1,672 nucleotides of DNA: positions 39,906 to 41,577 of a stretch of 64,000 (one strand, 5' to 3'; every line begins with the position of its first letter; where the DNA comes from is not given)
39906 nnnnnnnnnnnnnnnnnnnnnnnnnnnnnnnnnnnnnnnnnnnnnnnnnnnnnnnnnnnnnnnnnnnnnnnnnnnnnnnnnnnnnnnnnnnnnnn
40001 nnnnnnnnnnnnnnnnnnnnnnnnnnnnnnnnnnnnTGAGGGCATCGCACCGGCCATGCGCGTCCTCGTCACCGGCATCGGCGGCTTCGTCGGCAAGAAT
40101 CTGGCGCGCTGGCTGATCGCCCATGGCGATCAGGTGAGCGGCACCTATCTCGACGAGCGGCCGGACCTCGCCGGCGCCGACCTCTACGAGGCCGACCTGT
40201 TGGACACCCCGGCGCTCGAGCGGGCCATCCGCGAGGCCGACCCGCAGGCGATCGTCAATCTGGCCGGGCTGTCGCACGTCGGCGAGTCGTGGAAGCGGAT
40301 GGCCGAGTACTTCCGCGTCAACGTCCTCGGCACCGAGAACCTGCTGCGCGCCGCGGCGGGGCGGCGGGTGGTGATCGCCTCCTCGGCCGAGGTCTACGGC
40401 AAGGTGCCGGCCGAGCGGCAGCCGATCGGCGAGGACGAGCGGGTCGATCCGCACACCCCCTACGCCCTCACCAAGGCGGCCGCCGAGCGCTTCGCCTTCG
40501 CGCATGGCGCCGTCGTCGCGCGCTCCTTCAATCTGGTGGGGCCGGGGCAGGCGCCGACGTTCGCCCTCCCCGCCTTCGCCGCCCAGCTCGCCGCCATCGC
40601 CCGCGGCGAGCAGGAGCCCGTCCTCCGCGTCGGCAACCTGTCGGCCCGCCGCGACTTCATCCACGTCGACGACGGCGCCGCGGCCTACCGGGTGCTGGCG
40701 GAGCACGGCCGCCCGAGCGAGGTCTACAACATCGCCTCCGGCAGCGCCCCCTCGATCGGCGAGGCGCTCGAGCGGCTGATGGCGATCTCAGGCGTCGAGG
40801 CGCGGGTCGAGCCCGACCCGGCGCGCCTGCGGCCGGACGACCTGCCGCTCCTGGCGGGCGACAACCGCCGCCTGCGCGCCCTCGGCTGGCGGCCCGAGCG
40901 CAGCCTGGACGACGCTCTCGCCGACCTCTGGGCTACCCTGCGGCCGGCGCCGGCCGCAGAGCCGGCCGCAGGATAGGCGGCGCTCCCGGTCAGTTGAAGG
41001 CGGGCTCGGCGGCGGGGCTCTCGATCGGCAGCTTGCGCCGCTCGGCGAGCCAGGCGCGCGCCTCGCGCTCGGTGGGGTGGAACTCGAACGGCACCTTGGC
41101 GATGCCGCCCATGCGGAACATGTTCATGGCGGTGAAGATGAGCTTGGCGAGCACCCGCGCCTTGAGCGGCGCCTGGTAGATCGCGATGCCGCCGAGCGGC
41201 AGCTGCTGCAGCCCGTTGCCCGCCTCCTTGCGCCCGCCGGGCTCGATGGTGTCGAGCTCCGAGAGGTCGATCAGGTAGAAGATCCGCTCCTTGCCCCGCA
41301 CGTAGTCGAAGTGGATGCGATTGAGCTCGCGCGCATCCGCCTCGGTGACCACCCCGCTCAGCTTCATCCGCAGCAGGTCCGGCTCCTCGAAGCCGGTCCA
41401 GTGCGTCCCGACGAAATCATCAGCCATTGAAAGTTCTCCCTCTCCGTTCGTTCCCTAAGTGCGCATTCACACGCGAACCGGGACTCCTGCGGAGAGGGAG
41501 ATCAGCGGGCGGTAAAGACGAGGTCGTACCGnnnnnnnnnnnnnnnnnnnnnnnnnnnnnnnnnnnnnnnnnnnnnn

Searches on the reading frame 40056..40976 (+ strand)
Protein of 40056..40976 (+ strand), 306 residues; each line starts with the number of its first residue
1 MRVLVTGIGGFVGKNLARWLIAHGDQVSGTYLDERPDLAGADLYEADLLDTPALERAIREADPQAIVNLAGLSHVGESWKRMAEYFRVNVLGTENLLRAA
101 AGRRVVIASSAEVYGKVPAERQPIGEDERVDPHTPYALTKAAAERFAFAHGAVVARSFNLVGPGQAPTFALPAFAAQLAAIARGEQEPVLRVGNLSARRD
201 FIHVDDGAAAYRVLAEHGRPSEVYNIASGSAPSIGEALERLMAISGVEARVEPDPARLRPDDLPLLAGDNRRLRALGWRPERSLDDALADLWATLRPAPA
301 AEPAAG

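Call 24: search_protein_families(library=pfam, proteins=[window:40056-40976:+], max_evalue=0.001)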
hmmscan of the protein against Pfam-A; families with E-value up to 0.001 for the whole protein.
window:40056-40976:+ (306 aa): 7 families
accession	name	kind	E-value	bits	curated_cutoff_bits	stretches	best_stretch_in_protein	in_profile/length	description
PF16363.11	GDP_Man_Dehyd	-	4.6e-53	181.3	27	1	4-289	1-330/332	GDP-mannose 4,6 dehydratase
PF01370.27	Epimerase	-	9.2e-50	169.7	20.9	1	3-227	1-240/240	NAD dependent epimerase/dehydratase family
PF04321.23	RmlD_sub_bind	-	4.2e-14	52.8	27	1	1-147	1-136/287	RmlD substrate binding domain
PF01073.25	3Beta_HSD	-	1.7e-11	44.1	22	1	4-146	1-156/280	3-beta hydroxysteroid dehydrogenase/isomerase family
PF02719.21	Polysacc_synt_2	-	1e-06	28.6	20.2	1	46-105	61-120/293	Polysaccharide biosynthesis protein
PF07993.18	NAD_binding_4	-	8.3e-05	22.3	20.1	0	64-147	90-188/258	Male sterility protein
PF13460.12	NAD_binding_10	-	0.00061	20.1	27.2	1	9-145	3-129/184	NAD(P)H-binding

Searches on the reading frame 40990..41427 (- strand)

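Call 24: search_protein_families(library=pfam, proteins=[window:40990-41427:-], max_evalue=0.001)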
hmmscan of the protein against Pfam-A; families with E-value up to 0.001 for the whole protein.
window:40990-41427:- (145 aa): 1 family
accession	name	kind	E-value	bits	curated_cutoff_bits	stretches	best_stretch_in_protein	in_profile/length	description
PF11964.13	SpoIIAA-like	-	0.00015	22.8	25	1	19-128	2-106/106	SpoIIAA-like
